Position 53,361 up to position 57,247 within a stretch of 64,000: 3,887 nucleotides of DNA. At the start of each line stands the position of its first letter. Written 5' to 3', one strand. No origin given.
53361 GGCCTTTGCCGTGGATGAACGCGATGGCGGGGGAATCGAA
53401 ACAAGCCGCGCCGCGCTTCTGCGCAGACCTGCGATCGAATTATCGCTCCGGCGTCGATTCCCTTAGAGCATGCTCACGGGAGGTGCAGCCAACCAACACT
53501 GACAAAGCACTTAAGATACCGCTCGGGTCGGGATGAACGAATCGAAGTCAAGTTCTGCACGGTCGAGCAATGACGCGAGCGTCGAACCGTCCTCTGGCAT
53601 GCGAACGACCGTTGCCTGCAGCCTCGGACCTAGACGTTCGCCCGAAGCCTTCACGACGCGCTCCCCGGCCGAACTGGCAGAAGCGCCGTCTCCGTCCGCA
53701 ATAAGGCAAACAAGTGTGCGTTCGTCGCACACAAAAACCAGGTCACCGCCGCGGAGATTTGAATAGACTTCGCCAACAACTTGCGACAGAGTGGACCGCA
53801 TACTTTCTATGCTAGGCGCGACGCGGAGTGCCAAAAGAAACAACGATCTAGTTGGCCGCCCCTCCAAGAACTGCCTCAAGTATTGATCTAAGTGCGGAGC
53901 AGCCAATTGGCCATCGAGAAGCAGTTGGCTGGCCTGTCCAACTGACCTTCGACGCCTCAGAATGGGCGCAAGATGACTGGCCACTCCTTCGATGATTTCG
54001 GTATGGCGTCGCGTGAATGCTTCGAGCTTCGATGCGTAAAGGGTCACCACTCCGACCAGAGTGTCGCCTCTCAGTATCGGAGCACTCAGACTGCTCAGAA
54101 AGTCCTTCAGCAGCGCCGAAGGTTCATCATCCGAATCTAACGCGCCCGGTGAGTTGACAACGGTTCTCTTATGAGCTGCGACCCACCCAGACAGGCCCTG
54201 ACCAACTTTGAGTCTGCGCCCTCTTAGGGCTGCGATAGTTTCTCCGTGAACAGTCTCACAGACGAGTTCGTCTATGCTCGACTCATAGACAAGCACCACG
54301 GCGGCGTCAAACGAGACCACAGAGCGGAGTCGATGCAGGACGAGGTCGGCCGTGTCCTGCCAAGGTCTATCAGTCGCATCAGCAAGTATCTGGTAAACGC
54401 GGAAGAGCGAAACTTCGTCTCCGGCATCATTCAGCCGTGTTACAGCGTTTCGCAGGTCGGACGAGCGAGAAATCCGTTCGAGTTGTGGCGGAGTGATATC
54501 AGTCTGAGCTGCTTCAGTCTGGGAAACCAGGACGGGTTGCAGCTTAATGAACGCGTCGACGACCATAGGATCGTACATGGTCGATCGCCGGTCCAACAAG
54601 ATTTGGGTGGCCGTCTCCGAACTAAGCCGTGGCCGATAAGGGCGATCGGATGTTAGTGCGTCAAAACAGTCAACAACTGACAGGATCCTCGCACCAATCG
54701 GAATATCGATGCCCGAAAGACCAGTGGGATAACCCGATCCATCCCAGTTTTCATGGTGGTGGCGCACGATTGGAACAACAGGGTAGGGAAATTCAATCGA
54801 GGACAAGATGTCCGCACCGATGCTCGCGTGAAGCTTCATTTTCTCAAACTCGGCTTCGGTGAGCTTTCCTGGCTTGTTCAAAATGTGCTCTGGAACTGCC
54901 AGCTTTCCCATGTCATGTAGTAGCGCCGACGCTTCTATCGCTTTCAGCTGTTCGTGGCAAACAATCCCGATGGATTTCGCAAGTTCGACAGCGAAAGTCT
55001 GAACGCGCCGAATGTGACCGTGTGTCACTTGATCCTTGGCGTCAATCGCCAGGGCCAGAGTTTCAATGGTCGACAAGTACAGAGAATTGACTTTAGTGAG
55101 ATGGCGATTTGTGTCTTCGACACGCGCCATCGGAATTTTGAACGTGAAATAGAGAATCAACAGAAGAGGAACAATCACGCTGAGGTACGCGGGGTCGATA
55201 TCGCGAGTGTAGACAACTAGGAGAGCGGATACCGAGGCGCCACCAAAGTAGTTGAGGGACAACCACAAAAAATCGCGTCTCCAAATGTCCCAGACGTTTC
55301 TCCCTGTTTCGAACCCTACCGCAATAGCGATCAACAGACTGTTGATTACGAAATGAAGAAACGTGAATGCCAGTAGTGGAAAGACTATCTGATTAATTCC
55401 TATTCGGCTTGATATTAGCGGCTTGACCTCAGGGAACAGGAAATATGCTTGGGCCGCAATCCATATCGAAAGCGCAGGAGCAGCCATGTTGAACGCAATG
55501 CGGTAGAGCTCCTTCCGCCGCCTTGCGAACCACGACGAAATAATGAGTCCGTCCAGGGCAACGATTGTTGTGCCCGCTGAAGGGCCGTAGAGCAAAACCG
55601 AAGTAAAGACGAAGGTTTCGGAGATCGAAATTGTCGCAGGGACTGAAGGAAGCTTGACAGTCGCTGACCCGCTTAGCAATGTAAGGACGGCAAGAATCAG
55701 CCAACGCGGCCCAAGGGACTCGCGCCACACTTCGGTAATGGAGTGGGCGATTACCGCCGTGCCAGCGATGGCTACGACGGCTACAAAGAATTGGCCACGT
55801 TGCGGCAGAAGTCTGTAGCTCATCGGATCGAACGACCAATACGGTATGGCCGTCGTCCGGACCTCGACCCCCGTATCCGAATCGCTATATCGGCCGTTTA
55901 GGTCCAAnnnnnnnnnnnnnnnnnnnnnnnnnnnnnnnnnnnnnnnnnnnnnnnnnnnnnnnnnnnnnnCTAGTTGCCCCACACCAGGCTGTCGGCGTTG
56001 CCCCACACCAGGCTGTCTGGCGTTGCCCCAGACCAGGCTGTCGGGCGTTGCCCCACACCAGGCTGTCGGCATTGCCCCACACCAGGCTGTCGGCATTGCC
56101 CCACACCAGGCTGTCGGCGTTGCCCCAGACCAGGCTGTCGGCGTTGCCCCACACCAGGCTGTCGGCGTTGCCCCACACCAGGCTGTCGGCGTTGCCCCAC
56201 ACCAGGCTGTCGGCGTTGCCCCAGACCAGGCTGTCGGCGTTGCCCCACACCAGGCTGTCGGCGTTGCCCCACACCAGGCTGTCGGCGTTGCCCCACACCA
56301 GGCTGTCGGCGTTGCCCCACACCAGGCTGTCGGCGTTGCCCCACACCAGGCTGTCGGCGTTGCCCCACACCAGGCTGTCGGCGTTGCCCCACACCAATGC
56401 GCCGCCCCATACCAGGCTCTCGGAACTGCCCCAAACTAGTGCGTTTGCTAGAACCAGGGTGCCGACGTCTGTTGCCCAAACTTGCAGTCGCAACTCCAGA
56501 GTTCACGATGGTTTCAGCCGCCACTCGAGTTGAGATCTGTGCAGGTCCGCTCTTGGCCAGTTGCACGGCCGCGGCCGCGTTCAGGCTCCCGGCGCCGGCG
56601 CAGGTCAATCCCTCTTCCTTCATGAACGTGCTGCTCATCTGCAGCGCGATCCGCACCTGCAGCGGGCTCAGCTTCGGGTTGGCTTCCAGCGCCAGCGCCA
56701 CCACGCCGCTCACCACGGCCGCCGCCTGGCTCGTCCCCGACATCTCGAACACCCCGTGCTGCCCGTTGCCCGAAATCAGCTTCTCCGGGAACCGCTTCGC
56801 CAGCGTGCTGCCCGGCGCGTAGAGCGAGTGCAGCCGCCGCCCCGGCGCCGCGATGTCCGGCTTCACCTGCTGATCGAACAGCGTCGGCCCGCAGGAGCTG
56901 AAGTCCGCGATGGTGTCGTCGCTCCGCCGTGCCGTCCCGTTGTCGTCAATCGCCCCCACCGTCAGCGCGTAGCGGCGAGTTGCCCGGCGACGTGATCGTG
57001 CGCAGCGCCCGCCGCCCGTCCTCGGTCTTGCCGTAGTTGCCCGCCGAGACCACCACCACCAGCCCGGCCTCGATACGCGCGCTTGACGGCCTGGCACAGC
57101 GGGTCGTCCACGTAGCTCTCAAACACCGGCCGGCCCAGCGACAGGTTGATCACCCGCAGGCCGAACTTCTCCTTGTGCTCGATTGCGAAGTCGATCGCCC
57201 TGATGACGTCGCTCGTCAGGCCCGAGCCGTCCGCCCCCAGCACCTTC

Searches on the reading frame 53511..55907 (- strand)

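Call 55: search_protein_families(library=pfam, proteins=[window:53511-55907:-], max_evalue=0.01)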
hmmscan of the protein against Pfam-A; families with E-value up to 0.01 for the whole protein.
window:53511-55907:- (798 aa): 7 families
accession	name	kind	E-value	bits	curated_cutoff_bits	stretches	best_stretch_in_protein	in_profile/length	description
PF13487.12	HD_5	-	2e-37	129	27.2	1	287-449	6-170/170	HD domain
PF01966.28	HD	-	3.5e-21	76.1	22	1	297-417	3-115/116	HD domain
PF13185.12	GAF_2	-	9.5e-14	52.2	28.6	1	516-650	4-135/136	GAF domain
PF01590.32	GAF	-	7.1e-10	40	22.4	1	517-647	3-130/133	GAF domain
PF13492.12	GAF_3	-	1.1e-05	26.2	27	1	518-647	4-124/129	GAF domain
PF20972.2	MASE9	-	0.00011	22.6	24.3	1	100-233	54-177/203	MASE9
PF08668.18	HDOD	-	0.0089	16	22.9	0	300-386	100-195/196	HDOD domain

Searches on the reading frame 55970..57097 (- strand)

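Call 55: search_protein_families(library=pfam, proteins=[window:55970-57097:-], max_evalue=0.01)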
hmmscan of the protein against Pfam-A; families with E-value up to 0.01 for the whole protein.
window:55970-57097:- (375 aa): 3 families
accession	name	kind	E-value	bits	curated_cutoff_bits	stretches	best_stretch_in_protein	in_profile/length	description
PF00082.27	Peptidase_S8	-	1.3e-18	67.7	21.8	1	40-156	169-273/288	Subtilase family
PF08017.16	Fibrinogen_BP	-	0.00013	20.9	50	1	239-334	209-304/425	Fibrinogen binding protein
PF22178.3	Gp5_trimer_C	-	0.0015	19.1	30.9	0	235-290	47-102/112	Bacteriophage T4 gp5 C-terminal trimerisation domain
